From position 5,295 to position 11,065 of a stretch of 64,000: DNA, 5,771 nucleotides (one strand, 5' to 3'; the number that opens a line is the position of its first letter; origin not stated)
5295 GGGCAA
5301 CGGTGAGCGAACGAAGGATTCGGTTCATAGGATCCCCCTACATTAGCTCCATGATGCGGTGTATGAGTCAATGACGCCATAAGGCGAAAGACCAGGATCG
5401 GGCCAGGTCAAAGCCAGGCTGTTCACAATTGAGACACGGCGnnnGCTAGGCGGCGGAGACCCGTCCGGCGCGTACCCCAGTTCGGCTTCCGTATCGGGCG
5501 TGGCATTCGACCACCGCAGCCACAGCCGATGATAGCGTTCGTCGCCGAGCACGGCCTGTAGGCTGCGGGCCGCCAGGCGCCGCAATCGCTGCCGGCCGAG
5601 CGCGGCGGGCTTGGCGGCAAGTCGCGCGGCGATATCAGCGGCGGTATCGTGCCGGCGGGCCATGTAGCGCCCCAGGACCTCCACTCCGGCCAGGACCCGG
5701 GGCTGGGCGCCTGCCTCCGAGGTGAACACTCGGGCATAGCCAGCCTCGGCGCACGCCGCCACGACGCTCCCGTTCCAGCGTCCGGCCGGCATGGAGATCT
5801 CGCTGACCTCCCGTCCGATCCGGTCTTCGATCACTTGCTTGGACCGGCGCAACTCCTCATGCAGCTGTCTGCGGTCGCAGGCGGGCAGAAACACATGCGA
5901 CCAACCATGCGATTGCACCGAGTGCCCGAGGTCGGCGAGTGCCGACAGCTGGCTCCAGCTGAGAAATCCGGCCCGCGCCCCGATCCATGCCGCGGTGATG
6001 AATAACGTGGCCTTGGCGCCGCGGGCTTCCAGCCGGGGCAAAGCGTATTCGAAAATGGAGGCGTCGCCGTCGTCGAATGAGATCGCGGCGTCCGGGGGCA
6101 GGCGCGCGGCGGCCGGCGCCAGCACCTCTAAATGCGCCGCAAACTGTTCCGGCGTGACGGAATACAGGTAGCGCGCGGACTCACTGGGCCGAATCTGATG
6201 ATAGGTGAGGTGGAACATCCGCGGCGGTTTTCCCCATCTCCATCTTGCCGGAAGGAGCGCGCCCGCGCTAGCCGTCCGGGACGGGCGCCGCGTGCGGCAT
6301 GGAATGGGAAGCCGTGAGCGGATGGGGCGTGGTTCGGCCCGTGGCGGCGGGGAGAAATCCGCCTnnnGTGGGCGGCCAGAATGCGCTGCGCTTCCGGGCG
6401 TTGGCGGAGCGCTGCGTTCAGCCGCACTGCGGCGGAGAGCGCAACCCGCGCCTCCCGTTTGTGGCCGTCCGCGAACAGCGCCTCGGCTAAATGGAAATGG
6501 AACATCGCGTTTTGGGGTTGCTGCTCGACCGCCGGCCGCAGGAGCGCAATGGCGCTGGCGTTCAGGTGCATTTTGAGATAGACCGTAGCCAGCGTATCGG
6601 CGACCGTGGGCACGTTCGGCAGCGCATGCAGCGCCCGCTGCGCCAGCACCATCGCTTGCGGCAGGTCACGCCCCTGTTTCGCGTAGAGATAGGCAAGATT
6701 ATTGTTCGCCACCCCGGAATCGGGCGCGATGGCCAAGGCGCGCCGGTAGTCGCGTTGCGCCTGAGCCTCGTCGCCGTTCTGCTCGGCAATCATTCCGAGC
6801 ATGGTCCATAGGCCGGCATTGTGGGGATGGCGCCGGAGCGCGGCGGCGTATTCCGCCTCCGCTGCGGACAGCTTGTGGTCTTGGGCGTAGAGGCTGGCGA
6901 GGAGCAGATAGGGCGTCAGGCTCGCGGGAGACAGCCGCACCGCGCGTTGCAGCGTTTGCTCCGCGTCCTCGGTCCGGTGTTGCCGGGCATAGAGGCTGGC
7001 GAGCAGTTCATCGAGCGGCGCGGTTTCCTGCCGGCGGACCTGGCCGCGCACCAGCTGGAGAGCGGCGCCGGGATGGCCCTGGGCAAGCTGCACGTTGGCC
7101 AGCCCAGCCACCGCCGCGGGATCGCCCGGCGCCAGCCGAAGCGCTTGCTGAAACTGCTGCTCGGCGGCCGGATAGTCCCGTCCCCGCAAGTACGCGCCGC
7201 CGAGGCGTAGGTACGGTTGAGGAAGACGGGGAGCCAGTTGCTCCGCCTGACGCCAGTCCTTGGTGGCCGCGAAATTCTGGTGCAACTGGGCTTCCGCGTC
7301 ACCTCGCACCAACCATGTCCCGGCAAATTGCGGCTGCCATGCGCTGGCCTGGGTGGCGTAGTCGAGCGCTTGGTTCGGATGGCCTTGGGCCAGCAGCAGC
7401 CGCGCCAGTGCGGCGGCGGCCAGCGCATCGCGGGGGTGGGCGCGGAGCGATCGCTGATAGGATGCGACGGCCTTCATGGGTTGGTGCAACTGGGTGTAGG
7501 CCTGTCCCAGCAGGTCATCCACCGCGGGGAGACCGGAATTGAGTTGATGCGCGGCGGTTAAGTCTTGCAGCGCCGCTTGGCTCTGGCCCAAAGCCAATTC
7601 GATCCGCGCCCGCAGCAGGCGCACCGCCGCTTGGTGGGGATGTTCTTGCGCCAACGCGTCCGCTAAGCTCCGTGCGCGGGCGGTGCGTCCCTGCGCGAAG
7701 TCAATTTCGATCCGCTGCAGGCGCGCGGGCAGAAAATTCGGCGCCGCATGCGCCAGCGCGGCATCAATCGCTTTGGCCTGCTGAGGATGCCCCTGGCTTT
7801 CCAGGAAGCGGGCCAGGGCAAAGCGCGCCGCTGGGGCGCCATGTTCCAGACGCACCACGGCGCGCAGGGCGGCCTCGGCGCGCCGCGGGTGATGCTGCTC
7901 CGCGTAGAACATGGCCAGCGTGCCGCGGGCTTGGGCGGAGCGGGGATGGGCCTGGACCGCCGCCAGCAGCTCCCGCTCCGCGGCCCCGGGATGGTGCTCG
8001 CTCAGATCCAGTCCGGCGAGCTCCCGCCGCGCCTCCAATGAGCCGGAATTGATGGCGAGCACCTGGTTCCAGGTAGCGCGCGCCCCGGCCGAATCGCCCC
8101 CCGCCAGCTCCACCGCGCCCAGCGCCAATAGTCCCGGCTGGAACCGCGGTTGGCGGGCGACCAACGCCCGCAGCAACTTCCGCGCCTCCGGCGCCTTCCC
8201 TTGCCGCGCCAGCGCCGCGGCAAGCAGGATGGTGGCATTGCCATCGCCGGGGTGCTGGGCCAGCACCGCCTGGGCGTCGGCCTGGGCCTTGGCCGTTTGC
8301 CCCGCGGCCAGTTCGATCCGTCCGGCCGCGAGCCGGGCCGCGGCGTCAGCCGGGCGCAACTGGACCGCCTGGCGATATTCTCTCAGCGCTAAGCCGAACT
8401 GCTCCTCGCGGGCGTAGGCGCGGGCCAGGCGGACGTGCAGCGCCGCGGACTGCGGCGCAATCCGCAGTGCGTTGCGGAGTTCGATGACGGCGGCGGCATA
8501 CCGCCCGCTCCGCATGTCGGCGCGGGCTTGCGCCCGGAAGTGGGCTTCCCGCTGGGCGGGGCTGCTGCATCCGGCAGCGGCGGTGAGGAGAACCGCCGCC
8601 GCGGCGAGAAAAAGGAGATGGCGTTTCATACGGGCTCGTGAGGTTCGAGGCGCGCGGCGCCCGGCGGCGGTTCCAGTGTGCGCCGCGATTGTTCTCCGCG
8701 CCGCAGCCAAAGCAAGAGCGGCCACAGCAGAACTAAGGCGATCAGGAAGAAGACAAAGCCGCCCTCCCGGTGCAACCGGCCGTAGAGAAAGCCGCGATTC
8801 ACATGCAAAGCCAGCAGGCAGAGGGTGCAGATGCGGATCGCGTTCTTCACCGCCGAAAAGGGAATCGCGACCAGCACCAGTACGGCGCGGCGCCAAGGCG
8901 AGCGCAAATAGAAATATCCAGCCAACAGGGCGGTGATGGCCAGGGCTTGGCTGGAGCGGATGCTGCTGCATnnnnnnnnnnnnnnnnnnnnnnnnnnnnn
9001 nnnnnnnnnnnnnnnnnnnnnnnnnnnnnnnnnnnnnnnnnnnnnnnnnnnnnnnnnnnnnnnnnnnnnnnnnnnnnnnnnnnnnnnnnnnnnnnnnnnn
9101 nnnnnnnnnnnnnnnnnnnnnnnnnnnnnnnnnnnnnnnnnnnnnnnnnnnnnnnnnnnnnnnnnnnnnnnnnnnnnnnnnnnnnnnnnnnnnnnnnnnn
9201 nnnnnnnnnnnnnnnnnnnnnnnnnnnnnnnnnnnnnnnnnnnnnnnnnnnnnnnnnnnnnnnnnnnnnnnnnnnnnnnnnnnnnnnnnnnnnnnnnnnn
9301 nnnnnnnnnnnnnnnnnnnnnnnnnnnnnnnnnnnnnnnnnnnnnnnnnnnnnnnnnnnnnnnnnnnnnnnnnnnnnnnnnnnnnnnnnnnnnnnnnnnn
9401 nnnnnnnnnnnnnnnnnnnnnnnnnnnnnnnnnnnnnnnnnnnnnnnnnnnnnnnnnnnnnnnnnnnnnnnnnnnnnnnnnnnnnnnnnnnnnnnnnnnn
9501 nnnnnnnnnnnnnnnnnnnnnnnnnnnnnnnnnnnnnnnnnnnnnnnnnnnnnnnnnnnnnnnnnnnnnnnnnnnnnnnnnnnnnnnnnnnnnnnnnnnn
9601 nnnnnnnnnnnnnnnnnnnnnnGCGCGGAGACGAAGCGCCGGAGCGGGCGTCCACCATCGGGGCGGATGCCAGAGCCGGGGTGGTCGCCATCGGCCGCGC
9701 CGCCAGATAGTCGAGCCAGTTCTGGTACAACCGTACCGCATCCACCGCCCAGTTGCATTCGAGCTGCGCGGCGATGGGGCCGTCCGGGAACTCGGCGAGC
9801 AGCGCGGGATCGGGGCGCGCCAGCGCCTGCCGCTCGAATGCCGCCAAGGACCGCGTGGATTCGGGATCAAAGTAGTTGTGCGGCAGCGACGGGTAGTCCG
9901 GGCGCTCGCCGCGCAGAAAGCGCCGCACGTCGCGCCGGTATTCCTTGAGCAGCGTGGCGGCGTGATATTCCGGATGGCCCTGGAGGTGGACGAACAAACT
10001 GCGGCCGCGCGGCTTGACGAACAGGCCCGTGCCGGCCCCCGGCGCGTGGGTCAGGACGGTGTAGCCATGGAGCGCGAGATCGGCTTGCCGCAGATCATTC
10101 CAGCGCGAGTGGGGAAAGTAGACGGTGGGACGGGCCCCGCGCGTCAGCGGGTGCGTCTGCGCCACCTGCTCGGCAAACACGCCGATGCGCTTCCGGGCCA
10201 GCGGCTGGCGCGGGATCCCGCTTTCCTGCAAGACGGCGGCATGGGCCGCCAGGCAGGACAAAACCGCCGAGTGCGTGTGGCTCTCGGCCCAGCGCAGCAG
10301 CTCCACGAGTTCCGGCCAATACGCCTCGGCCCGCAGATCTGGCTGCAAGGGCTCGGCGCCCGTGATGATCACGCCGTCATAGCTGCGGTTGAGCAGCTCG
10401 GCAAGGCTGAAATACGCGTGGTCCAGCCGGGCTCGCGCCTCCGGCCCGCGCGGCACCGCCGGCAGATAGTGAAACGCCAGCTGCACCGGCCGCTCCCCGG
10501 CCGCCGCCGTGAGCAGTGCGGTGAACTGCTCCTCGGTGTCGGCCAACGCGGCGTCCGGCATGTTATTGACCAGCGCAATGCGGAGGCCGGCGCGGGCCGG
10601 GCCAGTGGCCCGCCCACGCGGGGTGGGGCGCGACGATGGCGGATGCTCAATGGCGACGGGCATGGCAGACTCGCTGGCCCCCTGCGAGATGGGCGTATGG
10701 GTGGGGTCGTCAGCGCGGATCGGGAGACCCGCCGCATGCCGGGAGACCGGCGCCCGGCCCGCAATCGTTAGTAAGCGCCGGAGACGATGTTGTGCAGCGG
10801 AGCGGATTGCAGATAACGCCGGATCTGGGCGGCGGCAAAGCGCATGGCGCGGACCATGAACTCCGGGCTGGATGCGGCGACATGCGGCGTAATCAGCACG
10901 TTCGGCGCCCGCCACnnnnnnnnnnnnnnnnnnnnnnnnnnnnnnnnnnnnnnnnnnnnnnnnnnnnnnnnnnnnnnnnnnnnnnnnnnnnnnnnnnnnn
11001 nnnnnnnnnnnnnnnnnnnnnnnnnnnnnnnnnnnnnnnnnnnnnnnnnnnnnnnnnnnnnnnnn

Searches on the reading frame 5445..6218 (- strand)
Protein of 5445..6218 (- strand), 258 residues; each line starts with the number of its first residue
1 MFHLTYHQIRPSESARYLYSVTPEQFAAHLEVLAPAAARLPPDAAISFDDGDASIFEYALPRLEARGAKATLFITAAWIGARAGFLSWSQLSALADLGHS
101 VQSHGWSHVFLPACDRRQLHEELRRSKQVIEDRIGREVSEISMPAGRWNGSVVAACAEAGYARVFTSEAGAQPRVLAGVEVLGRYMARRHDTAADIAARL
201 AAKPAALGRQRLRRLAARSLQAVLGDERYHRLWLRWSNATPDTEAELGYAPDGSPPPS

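Call 9: search_protein_families(library=pfam, proteins=[window:5445-6218:-], max_evalue=0.001)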
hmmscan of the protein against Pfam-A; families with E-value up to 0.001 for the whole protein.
window:5445-6218:- (258 aa): 1 family
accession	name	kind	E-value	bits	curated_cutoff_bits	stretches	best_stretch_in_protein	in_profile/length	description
PF01522.26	Polysacc_deac_1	-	8.5e-24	84.3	23.1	1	43-162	8-122/124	Polysaccharide deacetylase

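Call 10: search_protein_families(library=ncbifam, proteins=[window:5445-6218:-], max_evalue=0.00001)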
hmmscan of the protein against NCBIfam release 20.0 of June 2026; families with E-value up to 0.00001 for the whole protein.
window:5445-6218:- (258 aa): 7 families
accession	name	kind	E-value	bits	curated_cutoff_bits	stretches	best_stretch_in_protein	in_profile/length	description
TIGR02764.1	spore_ybaN_pdaB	equivalog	6.1e-13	49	237.4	1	43-165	7-125/191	polysaccharide deacetylase family sporulation protein PdaB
TIGR03006.1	pepcterm_polyde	equivalog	1.2e-09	37.7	276.2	1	62-141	42-116/272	XrtA system polysaccharide deacetylase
TIGR03938.2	deacetyl_PgaB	equivalog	2.3e-08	32.8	321.9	0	117-223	181-283/621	poly-beta-1,6-N-acetyl-D-glucosamine N-deacetylase PgaB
TIGR02884.1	spore_pdaA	equivalog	5.4e-08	32.8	298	1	57-169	53-161/224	delta-lactam-biosynthetic de-N-acetylase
TIGR04243.1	nodulat_NodB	equivalog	1.7e-07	31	240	1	45-164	5-121/197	chitooligosaccharide deacetylase NodB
TIGR02873.1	spore_ylxY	hypoth_equivalog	7.7e-07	28.6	391.5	1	59-165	103-204/268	probable sporulation protein, polysaccharide deacetylase family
NF050820.1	PolSacchBiosHfsH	equivalog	3.6e-06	26.8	400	1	42-146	34-141/249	oligosaccharide deacetylase HfsH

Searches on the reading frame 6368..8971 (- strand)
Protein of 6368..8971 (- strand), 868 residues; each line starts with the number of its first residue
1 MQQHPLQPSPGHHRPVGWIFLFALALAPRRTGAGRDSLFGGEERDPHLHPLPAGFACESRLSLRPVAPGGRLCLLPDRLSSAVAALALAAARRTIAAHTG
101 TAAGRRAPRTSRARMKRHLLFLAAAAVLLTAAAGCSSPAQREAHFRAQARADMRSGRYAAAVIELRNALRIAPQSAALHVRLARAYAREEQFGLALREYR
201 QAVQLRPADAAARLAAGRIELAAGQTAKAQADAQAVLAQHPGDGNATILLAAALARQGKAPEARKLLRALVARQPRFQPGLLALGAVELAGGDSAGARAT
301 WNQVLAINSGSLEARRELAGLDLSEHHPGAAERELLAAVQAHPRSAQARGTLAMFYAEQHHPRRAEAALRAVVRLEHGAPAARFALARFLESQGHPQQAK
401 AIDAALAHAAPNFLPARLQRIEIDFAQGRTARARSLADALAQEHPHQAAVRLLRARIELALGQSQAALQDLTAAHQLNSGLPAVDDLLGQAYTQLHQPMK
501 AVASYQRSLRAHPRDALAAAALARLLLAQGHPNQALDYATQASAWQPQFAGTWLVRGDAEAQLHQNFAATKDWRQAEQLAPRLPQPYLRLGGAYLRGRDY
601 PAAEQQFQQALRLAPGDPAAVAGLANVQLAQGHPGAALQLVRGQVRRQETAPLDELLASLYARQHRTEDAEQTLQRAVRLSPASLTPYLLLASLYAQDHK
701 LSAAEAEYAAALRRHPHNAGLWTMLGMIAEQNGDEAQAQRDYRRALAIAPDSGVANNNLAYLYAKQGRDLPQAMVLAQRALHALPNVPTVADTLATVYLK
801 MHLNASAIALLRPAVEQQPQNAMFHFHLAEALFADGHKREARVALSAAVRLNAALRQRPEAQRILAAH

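Call 9: search_protein_families(library=pfam, proteins=[window:6368-8971:-], max_evalue=0.001)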
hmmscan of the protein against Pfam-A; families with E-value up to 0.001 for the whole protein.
window:6368-8971:- (868 aa): 20 families
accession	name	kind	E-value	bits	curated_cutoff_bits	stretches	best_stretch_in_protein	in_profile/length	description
PF14559.12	TPR_19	-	2.8e-48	162.5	25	5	221-276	2-57/68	Tetratricopeptide repeat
PF13428.12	TPR_14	-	1.3e-37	124.8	23.5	1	585-626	2-43/44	Tetratricopeptide repeat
PF07719.23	TPR_2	-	8e-35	116.5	27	2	721-751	3-33/34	Tetratricopeptide repeat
PF13431.12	TPR_17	-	8.2e-34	113.5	24.4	0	708-739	2-33/34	Tetratricopeptide repeat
PF13432.12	TPR_16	-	8.4e-32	109.7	32.7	4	214-275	1-62/65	Tetratricopeptide repeat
PF13181.12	TPR_8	-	3.2e-24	83.4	25.7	1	720-751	2-33/34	Tetratricopeptide repeat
PF13414.12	TPR_11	-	7.9e-22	77.1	26.8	0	151-188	3-40/42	TPR repeat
PF00515.34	TPR_1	-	2.7e-19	68.5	27.8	0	721-751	3-33/34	Tetratricopeptide repeat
PF13371.12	TPR_9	-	1.3e-13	51.1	35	0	659-718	3-62/73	Tetratricopeptide repeat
PF23914.1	TPR_CcmH_CycH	-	1.4e-13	51.4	42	3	656-750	55-152/158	Cytochrome c-type biogenesis protein H TPR domain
PF12895.13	ANAPC3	-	1.8e-13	51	27.2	1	770-846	5-80/82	Anaphase-promoting complex, cyclosome, subunit 3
PF13424.12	TPR_12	-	3.2e-11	43.7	30.1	0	487-545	8-74/77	Tetratricopeptide repeat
PF25062.1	ARM_TT21_N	-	5.1e-10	39.9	40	0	434-629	14-213/222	Tetratricopeptide repeat protein 21 N-terminal ARM repeat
PF13429.12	TPR_15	-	2.3e-08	34.2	26.2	1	710-841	140-267/280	Tetratricopeptide repeat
PF13174.12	TPR_6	-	2.7e-07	31.2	26.3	0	212-242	2-32/33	Tetratricopeptide repeat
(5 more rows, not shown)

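Call 10: search_protein_families(library=ncbifam, proteins=[window:6368-8971:-], max_evalue=0.00001)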
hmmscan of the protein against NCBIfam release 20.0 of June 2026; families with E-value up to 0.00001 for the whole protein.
window:6368-8971:- (868 aa): 24 families
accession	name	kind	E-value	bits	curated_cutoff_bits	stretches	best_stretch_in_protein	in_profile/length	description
TIGR02917.1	PEP_TPR_lipo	equivalog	7e-97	325.3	312.2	4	501-848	552-897/899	XrtA/PEP-CTERM system TPR-repeat protein PrsT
TIGR02521.1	type_IV_pilW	equivalog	1.7e-39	135.7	154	3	710-846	56-193/234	type IV pilus biogenesis/stability protein PilW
NF040959.1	MamA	equivalog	9.4e-31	106.8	200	3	138-274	33-169/204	magnetosome protein MamA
NF033920.0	C39_PA2778_fam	equivalog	5.4e-29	101.4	150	2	691-782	162-252/255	PA2778 family cysteine peptidase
NF052415.1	T3SS_chap_SctY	equivalog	6.7e-21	74.8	70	0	759-849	12-104/106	type III secretion apparatus assembly chaperone SctY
NF008520.0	PRK11447.1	equivalog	1.5e-20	72.7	858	1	496-675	283-473/1157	cellulose synthase complex outer membrane protein BcsC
NF008757.0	PRK11788.1-5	equivalog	1.9e-19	70.1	363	1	574-735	170-332/388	lipopolysaccharide assembly protein LapB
TIGR03939.1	PGA_TPR_OMP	equivalog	4.7e-19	68.1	366.65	0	591-685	93-188/800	poly-beta-1,6 N-acetyl-D-glucosamine export porin PgaA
NF033758.1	gliding_GltE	equivalog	2.5e-17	63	225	1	700-850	101-250/411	adventurous gliding motility TPR repeat lipoprotein GltE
TIGR00540.1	TPR_hemY_coli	hypoth_equivalog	6.7e-17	61.3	142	0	412-642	150-383/385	heme biosynthesis-associated TPR protein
NF033762.1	social_mot_Tgl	equivalog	7e-15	55.1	225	0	722-853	34-167/252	social motility TPR repeat lipoprotein Tgl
TIGR02552.1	LcrH_SycD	equivalog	1.5e-12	47.4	104.8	0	794-854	58-118/136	SycD/LcrH family type III secretion system chaperone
NF052230.1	T9SS_PorE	exception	1.5e-11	43.3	600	0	147-266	23-148/648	PorE family type IX secretion system protein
TIGR02795.1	tol_pal_ybgF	equivalog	3.8e-11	43.6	90.1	0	148-246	8-112/119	tol-pal system protein YbgF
TIGR00990.1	3a0801s09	subfamily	3.9e-11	42.3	757.25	1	666-799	346-478/615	mitochondrial import receptor subunit TOM70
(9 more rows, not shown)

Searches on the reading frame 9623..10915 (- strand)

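Call 9: search_protein_families(library=pfam, proteins=[window:9623-10915:-], max_evalue=0.001)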
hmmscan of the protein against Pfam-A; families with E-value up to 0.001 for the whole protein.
window:9623-10915:- (431 aa): 1 family
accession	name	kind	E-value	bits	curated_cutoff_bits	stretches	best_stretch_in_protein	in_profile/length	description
PF04204.22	HTS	-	4.7e-64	216.7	27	1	108-406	32-293/298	Homoserine O-succinyltransferase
